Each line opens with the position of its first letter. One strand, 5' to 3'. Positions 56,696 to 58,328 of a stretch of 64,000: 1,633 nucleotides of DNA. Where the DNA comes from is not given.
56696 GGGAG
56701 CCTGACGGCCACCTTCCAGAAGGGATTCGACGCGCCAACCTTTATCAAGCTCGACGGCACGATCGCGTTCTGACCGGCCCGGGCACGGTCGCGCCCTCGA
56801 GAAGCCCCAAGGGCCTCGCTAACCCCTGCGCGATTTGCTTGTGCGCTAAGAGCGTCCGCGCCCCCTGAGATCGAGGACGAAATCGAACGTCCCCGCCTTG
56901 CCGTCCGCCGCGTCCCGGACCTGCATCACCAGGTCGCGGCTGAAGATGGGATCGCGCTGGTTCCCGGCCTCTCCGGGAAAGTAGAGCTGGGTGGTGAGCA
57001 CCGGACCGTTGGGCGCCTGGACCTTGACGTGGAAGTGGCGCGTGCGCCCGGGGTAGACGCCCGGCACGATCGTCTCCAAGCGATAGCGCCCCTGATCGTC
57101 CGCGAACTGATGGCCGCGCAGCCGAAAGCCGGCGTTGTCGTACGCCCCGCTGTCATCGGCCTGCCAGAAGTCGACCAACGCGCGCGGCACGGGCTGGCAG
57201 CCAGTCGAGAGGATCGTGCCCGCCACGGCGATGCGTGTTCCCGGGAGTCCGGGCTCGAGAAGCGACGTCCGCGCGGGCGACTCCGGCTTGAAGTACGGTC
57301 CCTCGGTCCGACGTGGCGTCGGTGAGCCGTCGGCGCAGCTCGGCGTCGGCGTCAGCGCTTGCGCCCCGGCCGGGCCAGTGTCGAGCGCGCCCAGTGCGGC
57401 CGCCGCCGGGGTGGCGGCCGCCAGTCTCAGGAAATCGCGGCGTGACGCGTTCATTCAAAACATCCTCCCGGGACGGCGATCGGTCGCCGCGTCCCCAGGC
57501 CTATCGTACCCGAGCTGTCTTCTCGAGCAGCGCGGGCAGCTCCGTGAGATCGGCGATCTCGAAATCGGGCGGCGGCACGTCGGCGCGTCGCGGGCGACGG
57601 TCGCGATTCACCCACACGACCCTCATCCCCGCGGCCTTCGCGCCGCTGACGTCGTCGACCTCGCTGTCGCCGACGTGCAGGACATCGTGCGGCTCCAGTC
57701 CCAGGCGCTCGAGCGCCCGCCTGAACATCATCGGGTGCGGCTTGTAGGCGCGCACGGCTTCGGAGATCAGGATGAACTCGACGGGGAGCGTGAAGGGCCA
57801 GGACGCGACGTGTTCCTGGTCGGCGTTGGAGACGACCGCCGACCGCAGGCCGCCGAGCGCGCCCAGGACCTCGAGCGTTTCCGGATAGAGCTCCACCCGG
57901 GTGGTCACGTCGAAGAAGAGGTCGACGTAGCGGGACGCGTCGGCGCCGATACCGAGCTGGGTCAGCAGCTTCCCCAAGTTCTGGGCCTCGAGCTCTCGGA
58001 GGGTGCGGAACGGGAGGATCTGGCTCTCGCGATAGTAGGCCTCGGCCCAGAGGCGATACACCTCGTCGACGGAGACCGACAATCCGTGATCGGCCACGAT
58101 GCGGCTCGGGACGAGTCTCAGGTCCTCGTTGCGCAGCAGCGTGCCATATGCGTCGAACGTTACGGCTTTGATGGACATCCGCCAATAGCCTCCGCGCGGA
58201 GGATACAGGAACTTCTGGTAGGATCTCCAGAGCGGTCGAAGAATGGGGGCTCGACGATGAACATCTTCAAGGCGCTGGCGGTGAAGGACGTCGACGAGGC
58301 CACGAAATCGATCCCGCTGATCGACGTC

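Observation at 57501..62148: Second carrier-protein module: HAD hydrolase, 2OG/Fe(II) oxygenase, Sfp-type PPTase, FAAL-like ligase with unresolved start, and divergent ACP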

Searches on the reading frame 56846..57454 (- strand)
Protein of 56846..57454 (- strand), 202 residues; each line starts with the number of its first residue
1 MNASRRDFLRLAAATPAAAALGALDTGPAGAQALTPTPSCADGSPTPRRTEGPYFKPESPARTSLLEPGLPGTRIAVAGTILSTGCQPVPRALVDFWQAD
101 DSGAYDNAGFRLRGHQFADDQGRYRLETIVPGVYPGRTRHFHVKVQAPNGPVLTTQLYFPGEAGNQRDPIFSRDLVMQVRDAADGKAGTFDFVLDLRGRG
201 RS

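Call 7: search_protein_families(library=pfam, proteins=[window:56846-57454:-], max_evalue=0.01)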
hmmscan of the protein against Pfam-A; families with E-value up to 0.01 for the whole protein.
window:56846-57454:- (202 aa): 2 families
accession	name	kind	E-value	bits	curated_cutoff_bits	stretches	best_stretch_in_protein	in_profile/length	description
PF00775.27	Dioxygenase_C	-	1.9e-20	73.5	27.3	1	51-195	2-181/182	Dioxygenase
PF10518.14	TAT_signal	-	5.6e-05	23.3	22.7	1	4-22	3-21/21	TAT (twin-arginine translocation) pathway signal sequence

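Call 8: search_protein_families(library=ncbifam, proteins=[window:56846-57454:-], max_evalue=0.01)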
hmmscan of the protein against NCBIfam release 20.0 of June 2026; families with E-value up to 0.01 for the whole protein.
window:56846-57454:- (202 aa): 6 families
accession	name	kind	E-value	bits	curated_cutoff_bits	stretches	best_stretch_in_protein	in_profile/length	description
TIGR02438.1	catachol_actin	equivalog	4.5e-17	62.1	404.4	2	134-195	215-279/281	catechol 1,2-dioxygenase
TIGR02422.1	protocat_beta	equivalog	2.6e-14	53.5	296.4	1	72-172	58-176/220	protocatechuate 3,4-dioxygenase subunit beta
TIGR02423.1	protocat_alph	equivalog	2.3e-12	47.2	126.25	1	47-173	2-155/193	protocatechuate 3,4-dioxygenase subunit alpha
TIGR02439.1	catechol_proteo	equivalog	3.8e-11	42.5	392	1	44-134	93-193/285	catechol 1,2-dioxygenase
TIGR02465.1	chlorocat_1_2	equivalog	1.8e-09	37.1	359.25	1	50-134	72-163/246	chlorocatechol 1,2-dioxygenase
TIGR01409.1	TAT_signal_seq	domain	0.00038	20.7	16.7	1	4-29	2-27/29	twin-arginine translocation signal domain-containing protein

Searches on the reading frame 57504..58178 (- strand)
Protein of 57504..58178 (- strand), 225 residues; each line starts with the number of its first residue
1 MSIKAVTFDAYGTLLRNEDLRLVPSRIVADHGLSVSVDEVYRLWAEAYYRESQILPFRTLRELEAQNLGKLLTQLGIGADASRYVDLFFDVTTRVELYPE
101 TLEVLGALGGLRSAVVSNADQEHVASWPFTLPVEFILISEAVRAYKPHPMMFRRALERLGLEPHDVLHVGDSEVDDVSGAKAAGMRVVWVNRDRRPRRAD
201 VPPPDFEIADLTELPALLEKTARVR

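Call 7: search_protein_families(library=pfam, proteins=[window:57504-58178:-], max_evalue=0.01)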
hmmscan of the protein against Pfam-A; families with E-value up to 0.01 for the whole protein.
seq(225 aa): 3 families
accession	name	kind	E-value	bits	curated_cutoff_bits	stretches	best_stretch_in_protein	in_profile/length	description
PF00702.32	Hydrolase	-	9.3e-21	75.5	26.4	1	3-184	1-191/191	haloacid dehalogenase-like hydrolase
PF13419.12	HAD_2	-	4.3e-16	60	23.8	1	81-190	62-178/178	Haloacid dehalogenase-like hydrolase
PF13242.12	Hydrolase_like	-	1.4e-14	54.2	22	1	146-214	4-75/75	HAD-hyrolase-like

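Call 8: search_protein_families(library=ncbifam, proteins=[window:57504-58178:-], max_evalue=0.01)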
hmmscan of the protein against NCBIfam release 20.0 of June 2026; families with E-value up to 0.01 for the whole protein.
seq(225 aa): 42 families (the best 25 are shown)
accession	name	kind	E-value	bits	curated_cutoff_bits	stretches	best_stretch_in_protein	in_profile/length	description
TIGR01428.1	HAD_type_II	equivalog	1.1e-26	94.1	125.4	1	3-195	1-195/197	haloacid dehalogenase type II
TIGR02253.1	CTE7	subfamily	3.2e-23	82.7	169.75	1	3-214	2-220/221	TIGR02253 family HAD-type hydrolase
TIGR02252.1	DREG-2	subfamily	8.9e-20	71.3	155.2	1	110-189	121-203/203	HAD hydrolase, REG-2-like, family IA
TIGR02254.1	YjjG_YfnB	equivalog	2.4e-17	63.1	159.9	1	59-215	59-220/223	YjjG family noncanonical pyrimidine nucleotidase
TIGR01549.1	HAD-SF-IA-v1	subfamily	6.2e-15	55.9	23.3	1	97-184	63-149/149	HAD-IA family hydrolase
NF006976.0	PRK09449.1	equivalog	1.9e-12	47.2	183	1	133-220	137-224/225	pyrimidine 5'-nucleotidase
TIGR01449.2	PGP_bact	equivalog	3.5e-12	46.3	180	1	98-218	87-213/213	phosphoglycolate phosphatase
TIGR01493.1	HAD-SF-IA-v2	subfamily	4e-12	46.7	39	1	5-181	1-159/161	HAD-IA family hydrolase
NF053830.1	RUBPPhHalo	equivalog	7.6e-12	45.4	330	1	96-215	106-231/234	ribulose-1,5-bisphosphate 5-phosphatase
NF009695.0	PRK13222.1-2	equivalog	9e-12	45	225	1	2-190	5-193/226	phosphoglycolate phosphatase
TIGR01509.1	HAD-SF-IA-v3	subfamily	2.3e-11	44.1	29.4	1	94-190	63-154/154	HAD-IA family hydrolase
TIGR01668.1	YqeG_hyp_ppase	hypoth_equivalog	6e-11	42.2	89.1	1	96-198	46-143/170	YqeG family HAD IIIA-type phosphatase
TIGR01458.1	HAD-SF-IIA-hyp3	hypoth_equivalog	2.1e-10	40.4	175.95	1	125-193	158-226/257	TIGR01458 family HAD-type hydrolase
NF008018.0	PRK10748.1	equivalog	1.3e-09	37.6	225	1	78-195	97-212/238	5-amino-6-(5-phospho-D-ribitylamino)uracil phosphatase YigB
TIGR01662.1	HAD-SF-IIIA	subfamily_domain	3.9e-09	36.7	44.6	1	111-192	42-140/141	HAD-IIIA family hydrolase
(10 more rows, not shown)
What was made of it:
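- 57501..58178 (-): HAD-superfamily hydrolase (DAYGT motif, haloacid-dehalogenase-like). A chromosomal flank gene, not part of the relic. Pfam and NCBIfam in calls 7 and 8.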
